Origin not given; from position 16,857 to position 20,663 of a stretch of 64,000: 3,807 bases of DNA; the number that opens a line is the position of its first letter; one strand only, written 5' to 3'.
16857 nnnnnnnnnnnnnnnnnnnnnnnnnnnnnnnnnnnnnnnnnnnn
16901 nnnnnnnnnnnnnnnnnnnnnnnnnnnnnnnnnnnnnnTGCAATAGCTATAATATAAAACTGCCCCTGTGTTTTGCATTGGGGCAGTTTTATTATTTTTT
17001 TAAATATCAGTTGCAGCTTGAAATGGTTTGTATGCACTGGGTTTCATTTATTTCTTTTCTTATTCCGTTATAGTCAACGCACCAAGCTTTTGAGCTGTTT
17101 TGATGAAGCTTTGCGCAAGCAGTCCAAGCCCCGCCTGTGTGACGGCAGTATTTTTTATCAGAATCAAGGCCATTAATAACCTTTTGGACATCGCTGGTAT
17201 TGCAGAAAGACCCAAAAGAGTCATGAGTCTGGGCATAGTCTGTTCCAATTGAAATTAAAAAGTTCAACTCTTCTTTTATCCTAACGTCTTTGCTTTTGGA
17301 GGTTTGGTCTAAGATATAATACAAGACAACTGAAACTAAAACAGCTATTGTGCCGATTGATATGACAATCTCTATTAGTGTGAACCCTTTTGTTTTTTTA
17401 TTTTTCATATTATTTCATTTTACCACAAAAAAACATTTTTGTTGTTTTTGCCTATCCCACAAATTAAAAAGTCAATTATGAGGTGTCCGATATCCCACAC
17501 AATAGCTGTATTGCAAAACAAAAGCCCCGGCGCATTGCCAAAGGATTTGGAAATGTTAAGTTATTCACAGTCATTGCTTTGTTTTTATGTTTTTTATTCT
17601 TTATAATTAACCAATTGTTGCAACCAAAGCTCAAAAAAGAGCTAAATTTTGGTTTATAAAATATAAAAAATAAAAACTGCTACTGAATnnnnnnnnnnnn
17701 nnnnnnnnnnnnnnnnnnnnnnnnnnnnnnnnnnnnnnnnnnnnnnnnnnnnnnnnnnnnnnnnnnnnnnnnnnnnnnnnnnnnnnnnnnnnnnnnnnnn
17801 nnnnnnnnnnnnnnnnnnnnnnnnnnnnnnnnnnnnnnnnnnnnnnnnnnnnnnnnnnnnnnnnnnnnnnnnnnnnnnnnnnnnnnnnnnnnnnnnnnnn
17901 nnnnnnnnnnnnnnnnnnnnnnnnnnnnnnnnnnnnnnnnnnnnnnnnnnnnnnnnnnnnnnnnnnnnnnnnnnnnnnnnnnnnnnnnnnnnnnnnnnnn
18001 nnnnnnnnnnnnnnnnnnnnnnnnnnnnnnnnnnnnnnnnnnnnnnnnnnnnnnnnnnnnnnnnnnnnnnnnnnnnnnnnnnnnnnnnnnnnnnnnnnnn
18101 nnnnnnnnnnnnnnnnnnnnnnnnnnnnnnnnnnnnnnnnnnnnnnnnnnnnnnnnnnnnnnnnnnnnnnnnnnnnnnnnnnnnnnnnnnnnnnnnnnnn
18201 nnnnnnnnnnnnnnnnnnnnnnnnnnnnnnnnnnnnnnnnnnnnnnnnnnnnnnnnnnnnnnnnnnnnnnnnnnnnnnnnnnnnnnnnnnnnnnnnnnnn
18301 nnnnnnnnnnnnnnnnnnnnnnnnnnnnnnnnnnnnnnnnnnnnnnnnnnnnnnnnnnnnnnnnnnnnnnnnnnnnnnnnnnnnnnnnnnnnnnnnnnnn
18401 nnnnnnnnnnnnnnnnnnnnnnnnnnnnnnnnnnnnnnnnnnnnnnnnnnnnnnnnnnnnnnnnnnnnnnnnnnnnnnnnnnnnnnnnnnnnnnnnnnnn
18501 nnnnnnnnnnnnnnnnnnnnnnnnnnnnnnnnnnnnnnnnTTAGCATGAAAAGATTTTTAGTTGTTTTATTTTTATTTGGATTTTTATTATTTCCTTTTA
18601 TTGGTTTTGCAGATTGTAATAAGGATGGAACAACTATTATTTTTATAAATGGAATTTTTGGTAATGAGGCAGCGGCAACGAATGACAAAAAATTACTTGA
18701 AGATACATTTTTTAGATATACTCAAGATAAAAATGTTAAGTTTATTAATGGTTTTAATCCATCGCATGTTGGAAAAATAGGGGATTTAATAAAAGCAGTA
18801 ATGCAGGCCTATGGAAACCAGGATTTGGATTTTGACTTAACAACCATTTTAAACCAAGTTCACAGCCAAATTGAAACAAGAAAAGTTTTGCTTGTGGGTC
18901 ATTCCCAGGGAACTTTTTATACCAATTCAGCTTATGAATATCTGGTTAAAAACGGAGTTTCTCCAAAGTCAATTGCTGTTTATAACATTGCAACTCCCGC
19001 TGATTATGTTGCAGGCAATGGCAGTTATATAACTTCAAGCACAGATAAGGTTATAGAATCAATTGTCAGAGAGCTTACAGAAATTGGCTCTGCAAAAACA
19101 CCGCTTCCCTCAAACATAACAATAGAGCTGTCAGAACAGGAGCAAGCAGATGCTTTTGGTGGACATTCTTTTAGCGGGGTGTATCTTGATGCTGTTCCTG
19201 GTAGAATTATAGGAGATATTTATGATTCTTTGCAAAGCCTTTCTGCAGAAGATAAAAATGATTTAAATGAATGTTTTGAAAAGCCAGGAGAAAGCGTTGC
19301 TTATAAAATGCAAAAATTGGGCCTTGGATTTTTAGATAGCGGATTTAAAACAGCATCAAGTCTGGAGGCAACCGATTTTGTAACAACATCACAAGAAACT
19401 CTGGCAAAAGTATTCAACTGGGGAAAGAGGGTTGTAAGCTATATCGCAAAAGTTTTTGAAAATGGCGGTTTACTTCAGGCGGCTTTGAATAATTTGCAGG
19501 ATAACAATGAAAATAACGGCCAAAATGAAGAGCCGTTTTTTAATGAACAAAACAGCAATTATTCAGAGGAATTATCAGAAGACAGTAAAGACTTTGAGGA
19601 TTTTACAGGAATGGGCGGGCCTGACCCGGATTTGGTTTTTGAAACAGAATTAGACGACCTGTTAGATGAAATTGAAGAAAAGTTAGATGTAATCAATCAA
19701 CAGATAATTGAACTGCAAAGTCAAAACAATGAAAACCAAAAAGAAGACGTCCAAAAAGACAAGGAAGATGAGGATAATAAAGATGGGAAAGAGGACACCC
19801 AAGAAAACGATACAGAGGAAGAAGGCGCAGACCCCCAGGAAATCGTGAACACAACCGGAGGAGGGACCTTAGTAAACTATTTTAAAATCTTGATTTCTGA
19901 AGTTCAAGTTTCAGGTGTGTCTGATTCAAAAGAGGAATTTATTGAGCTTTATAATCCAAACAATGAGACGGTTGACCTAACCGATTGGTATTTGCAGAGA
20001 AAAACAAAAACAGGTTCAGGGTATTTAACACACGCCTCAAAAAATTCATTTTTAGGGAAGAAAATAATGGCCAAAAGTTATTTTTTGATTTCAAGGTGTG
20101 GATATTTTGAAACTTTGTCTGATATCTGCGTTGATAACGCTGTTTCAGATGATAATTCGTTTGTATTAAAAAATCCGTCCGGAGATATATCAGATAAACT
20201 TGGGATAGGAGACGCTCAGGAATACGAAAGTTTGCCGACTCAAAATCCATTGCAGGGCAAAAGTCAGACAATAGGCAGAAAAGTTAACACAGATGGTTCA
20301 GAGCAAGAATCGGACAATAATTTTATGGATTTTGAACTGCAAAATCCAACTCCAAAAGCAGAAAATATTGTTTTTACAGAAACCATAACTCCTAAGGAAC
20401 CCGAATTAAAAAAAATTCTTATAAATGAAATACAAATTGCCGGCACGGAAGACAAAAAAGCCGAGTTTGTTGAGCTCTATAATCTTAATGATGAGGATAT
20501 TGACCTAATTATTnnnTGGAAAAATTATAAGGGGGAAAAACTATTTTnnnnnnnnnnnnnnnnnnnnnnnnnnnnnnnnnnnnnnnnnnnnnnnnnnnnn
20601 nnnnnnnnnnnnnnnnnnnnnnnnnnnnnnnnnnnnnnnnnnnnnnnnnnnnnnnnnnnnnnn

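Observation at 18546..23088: About 1500-aa secreted lipase-LTD-beta-helix surface protein split by a +1 frameshift inside a lamin-tail domain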

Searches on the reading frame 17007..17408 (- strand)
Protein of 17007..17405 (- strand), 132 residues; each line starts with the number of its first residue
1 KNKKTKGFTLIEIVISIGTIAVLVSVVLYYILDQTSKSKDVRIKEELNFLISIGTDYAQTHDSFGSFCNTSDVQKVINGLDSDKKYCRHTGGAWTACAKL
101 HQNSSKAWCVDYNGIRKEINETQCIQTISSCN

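Call 33: search_protein_families(library=pfam, proteins=[window:17007-17405:-], max_evalue=0.1)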
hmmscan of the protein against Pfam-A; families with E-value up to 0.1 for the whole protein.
window:17007-17405:- (132 aa): 3 families
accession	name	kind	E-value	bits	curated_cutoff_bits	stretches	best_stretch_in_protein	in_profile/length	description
PF07963.17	N_methyl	-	8.5e-06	25.6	21.2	1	3-28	2-27/27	Prokaryotic N-terminal methylation motif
PF11694.13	DUF3290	-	0.031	14.6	31.3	1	6-84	13-92/144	Protein of unknown function (DUF3290)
PF09685.15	DUF4870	-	0.085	13.3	25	0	13-53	14-54/107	Domain of unknown function (DUF4870)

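Call 55: find_encoding_contigs(protein=window:17007-17405:-, flank=10000, max_places=6)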
Protein window:17007-17405:- (132 aa): no gene with exactly this product is on record in the collection.

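Call 56: find_encoding_contigs(protein=window:17010-17408:-, flank=10000, max_places=6)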
Protein window:17010-17408:- (133 aa): no gene with exactly this product is on record in the collection.
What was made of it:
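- Tried and rejected: One look-up (call 55) used wrong minus-strand coordinates and was repeated as call 56.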

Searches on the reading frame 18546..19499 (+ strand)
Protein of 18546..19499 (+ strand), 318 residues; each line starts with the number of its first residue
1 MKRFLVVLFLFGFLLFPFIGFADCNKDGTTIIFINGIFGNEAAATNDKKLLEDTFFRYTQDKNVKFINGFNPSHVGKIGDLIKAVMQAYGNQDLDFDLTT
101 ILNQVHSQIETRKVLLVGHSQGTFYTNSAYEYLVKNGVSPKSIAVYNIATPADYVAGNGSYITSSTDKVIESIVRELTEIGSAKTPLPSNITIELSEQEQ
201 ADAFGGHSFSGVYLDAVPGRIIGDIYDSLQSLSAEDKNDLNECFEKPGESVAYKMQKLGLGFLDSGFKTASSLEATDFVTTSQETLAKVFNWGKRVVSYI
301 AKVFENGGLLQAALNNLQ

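Call 19: search_protein_families(library=pfam, proteins=[window:18546-19499:+], max_evalue=10)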
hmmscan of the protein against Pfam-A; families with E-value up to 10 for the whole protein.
seq(318 aa): 3 families
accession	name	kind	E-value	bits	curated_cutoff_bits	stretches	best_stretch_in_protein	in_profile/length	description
PF06057.17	VirJ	-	0.012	16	22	1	92-183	47-138/191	Bacterial virulence protein (VirJ)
PF01764.32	Lipase_3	-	0.064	13.6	22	1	79-152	32-104/140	Lipase (class 3)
PF05057.20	DUF676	-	0.095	12.6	20.3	1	31-136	8-102/217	Putative serine esterase (DUF676)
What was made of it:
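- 18615..19280 (+): N-terminal alpha/beta-hydrolase module (about residues 24-245). It carries GHSQG with Ser120, invariant Asp167 and His207, and invariant Cys24 and Cys243. Pfam gives only sub-threshold VirJ, Lipase_3 and DUF676 hits (call 19).
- On Named lipase/esterase families (Pfam Lipase_3, DUF676, VirJ): 16.0, 13.6 and 12.6 bits against cut-offs of 22, 22 and 20.3 (call 19).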

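Call 24: search_solved_structures(query=window:18546-19343:+, max_evalue=10)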
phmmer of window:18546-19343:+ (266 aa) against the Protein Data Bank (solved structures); distinct sequences matched with E-value up to 10: 8.
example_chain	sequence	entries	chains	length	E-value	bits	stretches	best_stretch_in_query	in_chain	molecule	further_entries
7mgj_A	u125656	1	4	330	0.11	15.5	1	156-222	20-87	Serine/threonine-protein kinase TNNI3K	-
4yfi_A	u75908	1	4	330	0.11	15.5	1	156-222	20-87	Serine/threonine-protein kinase TNNI3K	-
3f85_A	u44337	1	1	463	0.16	14.9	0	81-131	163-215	homo trimeric fusion of CFA/I fimbrial subunits B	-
4yff_A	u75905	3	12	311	0.22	14.5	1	157-222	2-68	Serine/threonine-protein kinase TNNI3K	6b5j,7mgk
1x18_X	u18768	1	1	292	0.39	13.7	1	160-249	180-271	GTP-binding protein era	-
1ega_A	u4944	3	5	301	0.41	13.6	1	160-249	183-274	PROTEIN (GTP-BINDING PROTEIN ERA) | GTP-binding protein era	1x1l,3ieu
7d55_A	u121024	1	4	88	1.5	11.7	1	20-67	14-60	Putative N-acetylmuramoyl-L-alanine amidase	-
9cgo_A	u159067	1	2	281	1.7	11.6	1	112-154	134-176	Tylactone synthase module 7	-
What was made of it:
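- Tried and rejected: Nothing meaningful (call 24).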

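Call 27: find_related_loci(query=A1, collection=genome_contigs, flank=6000)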
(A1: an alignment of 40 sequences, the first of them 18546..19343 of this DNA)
Query A1 (266 aa) in genome_contigs; peptide patterns used: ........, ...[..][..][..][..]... (x = any residue, [..] = any of these).
173 stretches matched a pattern; 93 encode a relative of the query (tblastn E <= 1e-3); the best 80 are kept; 80 distinct loci.
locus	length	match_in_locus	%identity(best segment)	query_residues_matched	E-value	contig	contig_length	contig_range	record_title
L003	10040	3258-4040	55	1-258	3e-93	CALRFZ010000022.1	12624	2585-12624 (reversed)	MAG: Candidatus Staskawiczbacteria bacterium isolate Ike-100m-1 genome assembly, contig: Ike-100-c1798, whole genome sho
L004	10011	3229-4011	56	1-264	8e-92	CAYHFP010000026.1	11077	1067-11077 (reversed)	MAG TPA_asm: uncultured Candidatus Saccharibacteria bacterium isolate ERP119705_co12_151 genome assembly, contig: NODE_7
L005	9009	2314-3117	52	1-265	4e-85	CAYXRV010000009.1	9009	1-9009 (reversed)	MAG TPA_asm: uncultured Candidatus Saccharibacteria bacterium isolate SRP269290_co5_273 genome assembly, contig: NODE_32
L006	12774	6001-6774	51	1-258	3e-84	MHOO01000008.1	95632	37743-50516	MAG: Candidatus Staskawiczbacteria bacterium RIFCSPHIGHO2_01_FULL_39_25 rifcsphigho2_01_scaffold_260, whole genome shotg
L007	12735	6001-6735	51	18-263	4e-81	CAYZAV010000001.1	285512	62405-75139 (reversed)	MAG TPA_asm: uncultured Candidatus Saccharibacteria bacterium isolate ERP113451_co3_22 genome assembly, contig: NODE_2_l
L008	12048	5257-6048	50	1-264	3e-80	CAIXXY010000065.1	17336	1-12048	Candidatus Staskawiczbacteria bacterium isolate AlinenSediments_bin-5022 genome assembly, contig: bin-5022:65/66, whole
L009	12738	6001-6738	53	17-265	2e-78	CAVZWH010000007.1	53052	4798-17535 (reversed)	MAG: Candidatus Staskawiczbacteria bacterium isolate MFD02138.bin.1.79 genome assembly, contig: contig_125246, whole gen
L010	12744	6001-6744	51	17-265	2e-78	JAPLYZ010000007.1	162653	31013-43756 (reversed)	MAG: Candidatus Staskawiczbacteria bacterium isolate LacPavin_0920_WC70_MAG_39_33 LacPavin_0920_WC70_scaffold_341147, wh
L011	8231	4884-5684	49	1-264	8e-78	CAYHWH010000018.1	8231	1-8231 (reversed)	MAG TPA_asm: uncultured Candidatus Saccharibacteria bacterium isolate ERP119705_co16_95 genome assembly, contig: NODE_69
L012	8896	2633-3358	52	21-265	2e-77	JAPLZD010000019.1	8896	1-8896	MAG: Candidatus Staskawiczbacteria bacterium isolate LacPavin_0920_SED5_MAG_39_11 LacPavin_0920_SED5_scaffold_3246181, w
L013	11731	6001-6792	50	1-265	3e-76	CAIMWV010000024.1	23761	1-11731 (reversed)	MAG: Candidatus Staskawiczbacteria bacterium isolate AlinenSediments_bin-0833 genome assembly, contig: bin-0833:24/35, w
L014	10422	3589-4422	46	3-264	8e-74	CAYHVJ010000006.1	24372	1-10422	MAG TPA_asm: uncultured Candidatus Saccharibacteria bacterium isolate ERP119705_co17_126 genome assembly, contig: NODE_2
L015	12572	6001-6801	46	1-266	2e-72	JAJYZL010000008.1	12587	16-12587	MAG: bacterium isolate FK5.bin19 NODE_7563_length_12587_cov_1.059069, whole genome shotgun sequence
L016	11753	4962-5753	47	1-264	4e-72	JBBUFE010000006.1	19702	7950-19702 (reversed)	MAG: Patescibacteria group bacterium isolate H52-bin063_1 H52_bin063_1_000000000006, whole genome shotgun sequence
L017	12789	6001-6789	47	21-264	4e-72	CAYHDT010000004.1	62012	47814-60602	MAG TPA_asm: uncultured Candidatus Saccharibacteria bacterium isolate ERP119705_co10_179 genome assembly, contig: NODE_2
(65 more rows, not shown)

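Call 28: predict_structure(alignment_id=A1)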
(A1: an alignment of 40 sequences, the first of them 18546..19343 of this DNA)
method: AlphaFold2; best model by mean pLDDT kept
length: 266 residues; sequences in the alignment: 40
mean_pLDDT: 90.8   pTM: 0.87
mean pLDDT of the five models: 90.8, 89.7, 86.6, 86.4, 86.3
residues with pLDDT >= 90: 183; 70-90: 66; 50-70: 17; < 50: 0
segments of 3 or more residues with pLDDT < 50: none
pLDDT, mean of each block of 10 residues (from residue 1): 86 73 86 88 95 98 96 75 84 83 94 97 96 96 98 97 97 92 94 98 96 98 98 81 90 86 73
secondary structure, 60 per line:
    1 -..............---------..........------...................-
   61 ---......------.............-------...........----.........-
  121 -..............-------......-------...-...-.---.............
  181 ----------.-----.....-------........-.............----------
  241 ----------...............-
elements in order: H2-15 E25-34 H41-59 E64-69 H76-88 H96-106 E111-119 H122-135 E143-148 E160-162 H168-180 H197-201 H209-216 H218-230 H251-265
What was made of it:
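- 18546..18611 (+): Predicted Sec signal peptide or N-terminal anchor (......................, then DC). It is modelled as a lone helix at residues 2-15 (call 28).
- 18615..19280 (+): AlphaFold2 (AF2) model pLDDT 90.8 with alternating beta/alpha elements (call 28).
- On Alpha/beta-hydrolase fold serine hydrolases: The AF2 model has pLDDT 90.8 and a beta-alpha-beta order (call 28).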

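Call 31: fold_search(model_id=the predicted structure, library=pdb)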
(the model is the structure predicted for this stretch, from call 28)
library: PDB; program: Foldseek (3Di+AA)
matches with E <= 10: 1458; with E <= 0.001: 7
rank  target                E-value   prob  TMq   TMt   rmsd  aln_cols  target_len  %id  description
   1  1vkh_B                1.3e-04  1.00  0.33  0.34  10.6       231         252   12  CRYSTAL STRUCTURE OF A PUTATIVE SERINE HYDROLASE (YDR428C) FROM SACCHAROMYCES CEREVISIAE AT 1.85 A RESOLUTION (released 2004-06-08)
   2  4psd                  2.4e-04  1.00  0.38  0.44   7.9       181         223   15  Structure of Trichoderma reesei cutinase native form. (released 2014-09-17)
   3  4pse_B                6.0e-04  1.00  0.32  0.37   8.3       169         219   15  Trichoderma reesei cutinase in complex with a C11Y4 phosphonate inhibitor (released 2014-09-17)
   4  2zyr_A                6.4e-04  1.00  0.44  0.27  12.0       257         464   12  A. Fulgidus lipase with fatty acid fragment and magnesium (released 2009-06-16)
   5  7cy3_A                8.7e-04  1.00  0.28  0.37   5.5       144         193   17  Crystal structure of a biodegradable plastic-degrading cutinase from Paraphoma sp. B47-9. (released 2020-09-30)
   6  4psc                  9.9e-04  1.00  0.38  0.45   6.5       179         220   15  Structure of cutinase from Trichoderma reesei in its native form. (released 2014-09-17)
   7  3wrv_B                9.9e-04  0.97  0.28  0.39  11.1       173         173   12  Crystal structure of NN domain of resistance protein (released 2014-08-13)
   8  3gbs                  1.1e-03  1.00  0.36  0.48   8.5       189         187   16  Crystal structure of Aspergillus oryzae cutinase (released 2009-10-06)
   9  7cy9_B                1.1e-03  1.00  0.36  0.47   7.3       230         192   13  Crystal structure of a biodegradable plastic-degrading cutinase from Paraphoma sp. B47-9 solved by getting the phase f (released 2020-09-30)
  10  3wrv_A                1.4e-03  0.94  0.28  0.36   7.4       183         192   14  Crystal structure of NN domain of resistance protein (released 2014-08-13)
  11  1cuz                  1.5e-03  1.00  0.39  0.49   7.3       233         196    8  CUTINASE, L81G, L182G MUTANT (released 1996-07-11)
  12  6v7n_B                1.5e-03  0.85  0.31  0.24  14.9       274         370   13  Crystal Structure of a human Lysosome Resident Glycoprotein, Lysosomal Acid Lipase, and its Implications in Cholestery (released 2020-06-17)
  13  7cy3_B                1.7e-03  0.99  0.37  0.48   7.2       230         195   13  Crystal structure of a biodegradable plastic-degrading cutinase from Paraphoma sp. B47-9. (released 2020-09-30)
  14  4hs9                  1.7e-03  0.96  0.31  0.29  10.7       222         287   15  Methanol tolerant mutant of the Proteus mirabilis lipase (released 2013-05-22)
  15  1tah_A                1.7e-03  0.92  0.29  0.25  11.8       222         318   17  THE CRYSTAL STRUCTURE OF TRIACYLGLYCEROL LIPASE FROM PSEUDOMONAS GLUMAE REVEALS A PARTIALLY REDUNDANT CATALYTIC ASPART (released 1994-05-31)
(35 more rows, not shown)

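Call 69: search_protein_representatives(protein=window:18546-19343:+)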
Query: 266 residues. Proteins with E-value up to 0.001 (for the whole library): 1168; up to 1e-10: 567; up to 1e-30: 407. The best 150 are listed.
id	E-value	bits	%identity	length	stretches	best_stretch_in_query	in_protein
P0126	3.8e-88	311.9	59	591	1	3-266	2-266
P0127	1.1e-84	300.6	57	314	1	17-265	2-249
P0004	1.4e-83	297.0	59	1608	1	23-263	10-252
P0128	1.7e-82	293.4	55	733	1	7-259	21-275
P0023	2.0e-82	293.2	54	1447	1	4-264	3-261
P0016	1.2e-81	290.6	52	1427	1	1-264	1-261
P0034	3.0e-80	286.0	55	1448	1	1-255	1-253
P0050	3.0e-79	282.8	54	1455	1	4-265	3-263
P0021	1.5e-78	280.5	55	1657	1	7-262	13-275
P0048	4.4e-78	278.9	52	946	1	2-264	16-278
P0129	4.2e-77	275.7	49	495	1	2-265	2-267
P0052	7.9e-77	274.8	54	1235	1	2-264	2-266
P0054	4.2e-76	272.4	52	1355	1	2-264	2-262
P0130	1.6e-74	267.3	50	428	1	3-260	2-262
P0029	3.7e-74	266.1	50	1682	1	4-260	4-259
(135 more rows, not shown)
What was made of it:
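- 18615..19280 (+): The module has 407 cluster representatives at E<=1e-30, and in the 150 best-scoring representatives listed it sits at the N-terminus (call 69).
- Closest known: Minimal secreted alpha/beta-hydrolases: cutinases. Different: The module sits at the N-terminus of adhesin-like proteins of 200-1,900 aa in the representatives listed (call 69).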

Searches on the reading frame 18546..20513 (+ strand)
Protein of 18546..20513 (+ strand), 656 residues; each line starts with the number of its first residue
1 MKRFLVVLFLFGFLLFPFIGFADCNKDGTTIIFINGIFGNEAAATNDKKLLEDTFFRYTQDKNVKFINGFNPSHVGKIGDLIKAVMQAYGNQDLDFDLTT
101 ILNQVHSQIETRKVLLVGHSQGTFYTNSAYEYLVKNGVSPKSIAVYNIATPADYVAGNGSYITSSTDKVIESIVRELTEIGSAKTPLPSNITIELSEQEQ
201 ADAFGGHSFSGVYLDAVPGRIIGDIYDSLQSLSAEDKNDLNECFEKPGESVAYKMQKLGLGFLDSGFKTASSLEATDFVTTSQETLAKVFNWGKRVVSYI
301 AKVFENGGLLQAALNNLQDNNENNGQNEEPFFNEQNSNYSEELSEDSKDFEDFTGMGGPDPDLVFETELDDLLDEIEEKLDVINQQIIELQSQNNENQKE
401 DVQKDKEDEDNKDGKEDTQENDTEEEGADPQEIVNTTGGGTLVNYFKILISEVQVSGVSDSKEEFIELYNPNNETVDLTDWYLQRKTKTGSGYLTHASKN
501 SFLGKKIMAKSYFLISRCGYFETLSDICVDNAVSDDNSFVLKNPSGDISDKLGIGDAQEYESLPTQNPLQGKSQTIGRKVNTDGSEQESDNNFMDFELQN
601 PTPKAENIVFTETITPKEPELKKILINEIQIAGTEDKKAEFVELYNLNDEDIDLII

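Call 3: search_protein_families(library=pfam, proteins=[window:18546-20513:+], max_evalue=0.01)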
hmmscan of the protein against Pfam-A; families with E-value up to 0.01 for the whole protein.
window:18546-20513:+ (656 aa): 1 family
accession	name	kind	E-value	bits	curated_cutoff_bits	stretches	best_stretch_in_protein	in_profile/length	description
PF00932.25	LTD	-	2.3e-17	63.8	34.3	2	447-554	7-107/109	Lamin Tail Domain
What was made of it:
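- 19884..20207 (+): Lamin-tail domain 1 (LTD1), intact. Pfam PF00932 best stretch at residues 447-554; whole-protein score 63.8 bits against a cut-off of 34.3 (call 3).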

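Call 34: find_encoding_contigs(protein=window:18546-20513:+, flank=3000, max_places=5)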
Protein window:18546-20513:+ (656 aa): no gene with exactly this product is on record in the collection.

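Call 61: search_protein_families(library=ncbifam, proteins=[window:18546-20513:+], max_evalue=0.01)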
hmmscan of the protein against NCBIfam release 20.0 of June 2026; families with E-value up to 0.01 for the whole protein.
window:18546-20513:+ (656 aa): 0 families
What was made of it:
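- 18615..19280 (+): NCBIfam finds nothing (call 61).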

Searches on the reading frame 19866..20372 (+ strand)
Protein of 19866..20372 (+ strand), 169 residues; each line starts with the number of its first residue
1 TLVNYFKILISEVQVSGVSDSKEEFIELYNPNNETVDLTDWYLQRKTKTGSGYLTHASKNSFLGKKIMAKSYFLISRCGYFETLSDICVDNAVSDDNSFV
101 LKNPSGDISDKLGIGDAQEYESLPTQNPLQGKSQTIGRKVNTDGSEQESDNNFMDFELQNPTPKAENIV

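Call 70: predict_structure(alignment_id=A2)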
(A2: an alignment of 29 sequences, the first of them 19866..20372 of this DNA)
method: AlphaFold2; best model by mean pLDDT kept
length: 169 residues; sequences in the alignment: 29
mean_pLDDT: 92.1   pTM: 0.89
mean pLDDT of the five models: 92.1, 91.1, 89.3, 88.0, 87.1
residues with pLDDT >= 90: 136; 70-90: 26; 50-70: 7; < 50: 0
segments of 3 or more residues with pLDDT < 50: none
pLDDT, mean of each block of 10 residues (from residue 1): 89 78 88 98 95 96 98 93 91 92 97 87 90 91 93 95 93
secondary structure, 60 per line:
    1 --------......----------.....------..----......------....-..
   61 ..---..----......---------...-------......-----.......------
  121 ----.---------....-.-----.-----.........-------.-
elements in order: E9-14 E25-29 E42-47 E54-57 H59-62 E72-77 E87-89 E97-102 E108-114 E135-138 H152-155 E156-160
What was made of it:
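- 19884..20207 (+): AF2 model pLDDT 92.1, a beta-sandwich (call 70).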
